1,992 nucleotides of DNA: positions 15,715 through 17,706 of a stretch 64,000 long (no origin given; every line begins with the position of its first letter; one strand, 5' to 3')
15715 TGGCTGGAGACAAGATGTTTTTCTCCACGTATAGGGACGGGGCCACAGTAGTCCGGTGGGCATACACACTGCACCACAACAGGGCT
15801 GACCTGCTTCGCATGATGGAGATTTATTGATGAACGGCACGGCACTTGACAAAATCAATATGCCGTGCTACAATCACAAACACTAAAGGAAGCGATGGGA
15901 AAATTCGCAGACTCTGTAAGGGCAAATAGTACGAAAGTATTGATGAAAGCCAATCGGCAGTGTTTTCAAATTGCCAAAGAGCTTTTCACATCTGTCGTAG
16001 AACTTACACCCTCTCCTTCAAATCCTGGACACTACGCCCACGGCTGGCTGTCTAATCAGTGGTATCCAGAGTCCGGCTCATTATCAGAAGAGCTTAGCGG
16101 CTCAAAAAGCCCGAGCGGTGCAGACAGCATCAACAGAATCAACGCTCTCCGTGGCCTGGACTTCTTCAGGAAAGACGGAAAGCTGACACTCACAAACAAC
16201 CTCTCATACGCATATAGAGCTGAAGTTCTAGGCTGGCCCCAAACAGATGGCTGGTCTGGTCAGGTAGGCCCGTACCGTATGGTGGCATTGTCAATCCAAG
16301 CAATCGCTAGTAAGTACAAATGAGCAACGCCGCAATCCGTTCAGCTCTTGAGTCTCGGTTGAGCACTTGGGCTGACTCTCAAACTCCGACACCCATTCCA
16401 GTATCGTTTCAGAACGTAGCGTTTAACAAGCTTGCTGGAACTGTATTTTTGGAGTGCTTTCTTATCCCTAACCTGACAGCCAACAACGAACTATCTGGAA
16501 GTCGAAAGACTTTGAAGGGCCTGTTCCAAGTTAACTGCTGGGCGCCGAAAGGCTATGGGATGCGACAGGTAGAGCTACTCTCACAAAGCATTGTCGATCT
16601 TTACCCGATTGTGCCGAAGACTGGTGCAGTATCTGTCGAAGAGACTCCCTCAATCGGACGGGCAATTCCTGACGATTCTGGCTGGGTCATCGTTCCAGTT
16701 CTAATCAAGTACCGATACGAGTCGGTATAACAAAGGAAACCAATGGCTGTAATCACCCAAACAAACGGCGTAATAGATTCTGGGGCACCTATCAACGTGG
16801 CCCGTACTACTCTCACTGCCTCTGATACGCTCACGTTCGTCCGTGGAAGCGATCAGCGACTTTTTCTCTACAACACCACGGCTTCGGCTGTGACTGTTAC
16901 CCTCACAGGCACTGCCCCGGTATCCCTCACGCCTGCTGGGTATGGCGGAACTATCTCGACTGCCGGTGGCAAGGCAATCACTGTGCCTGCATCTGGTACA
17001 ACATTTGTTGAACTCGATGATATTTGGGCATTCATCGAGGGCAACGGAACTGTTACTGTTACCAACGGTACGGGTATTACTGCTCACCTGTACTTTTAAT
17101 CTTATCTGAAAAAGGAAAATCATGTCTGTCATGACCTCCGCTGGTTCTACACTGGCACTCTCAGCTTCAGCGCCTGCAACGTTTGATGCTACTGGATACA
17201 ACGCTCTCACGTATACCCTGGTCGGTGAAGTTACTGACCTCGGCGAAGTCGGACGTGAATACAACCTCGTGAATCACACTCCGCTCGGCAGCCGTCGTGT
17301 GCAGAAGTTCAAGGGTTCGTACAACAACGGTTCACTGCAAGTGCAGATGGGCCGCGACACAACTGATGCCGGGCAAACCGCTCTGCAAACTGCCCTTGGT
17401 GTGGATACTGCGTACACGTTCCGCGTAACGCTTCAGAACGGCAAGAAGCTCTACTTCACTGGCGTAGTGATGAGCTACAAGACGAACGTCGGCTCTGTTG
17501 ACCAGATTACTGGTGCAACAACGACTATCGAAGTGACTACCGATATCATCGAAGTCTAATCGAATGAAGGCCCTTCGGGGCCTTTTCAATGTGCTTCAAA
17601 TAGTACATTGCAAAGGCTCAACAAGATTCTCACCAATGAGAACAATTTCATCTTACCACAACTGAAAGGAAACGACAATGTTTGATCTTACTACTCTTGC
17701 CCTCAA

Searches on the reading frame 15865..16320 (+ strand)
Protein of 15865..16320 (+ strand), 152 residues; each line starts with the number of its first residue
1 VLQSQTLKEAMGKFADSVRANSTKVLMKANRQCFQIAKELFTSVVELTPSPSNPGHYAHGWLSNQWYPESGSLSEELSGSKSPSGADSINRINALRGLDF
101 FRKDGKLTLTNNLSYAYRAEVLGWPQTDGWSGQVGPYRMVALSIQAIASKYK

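Call 12: search_protein_families(library=phrogs, proteins=[window:15865-16320:+], max_evalue=0.001)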
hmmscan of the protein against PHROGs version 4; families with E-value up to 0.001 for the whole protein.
window:15865-16320:+ (152 aa): 2 families
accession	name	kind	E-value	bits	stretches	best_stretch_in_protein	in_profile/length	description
phrog_169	-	connector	1.3e-10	42.7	1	10-152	126-253/275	tail completion or Neck1 protein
phrog_17193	-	connector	0.00054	20.7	1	13-127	128-225/250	tail completion or Neck1 protein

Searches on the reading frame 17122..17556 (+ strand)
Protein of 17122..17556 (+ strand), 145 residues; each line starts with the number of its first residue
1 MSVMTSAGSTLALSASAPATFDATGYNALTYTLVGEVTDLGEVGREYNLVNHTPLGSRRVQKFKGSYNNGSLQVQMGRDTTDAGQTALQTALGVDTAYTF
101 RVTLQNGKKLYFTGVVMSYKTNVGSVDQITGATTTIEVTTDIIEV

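Call 12: search_protein_families(library=phrogs, proteins=[window:17122-17556:+], max_evalue=0.001)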
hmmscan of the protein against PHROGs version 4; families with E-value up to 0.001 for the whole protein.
window:17122-17556:+ (145 aa): 2 families
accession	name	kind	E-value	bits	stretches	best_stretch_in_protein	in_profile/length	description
phrog_158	-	tail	2.5e-19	71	1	2-144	15-158/376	major tail protein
phrog_584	-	tail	4.8e-07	30.7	1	27-141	96-211/218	major tail protein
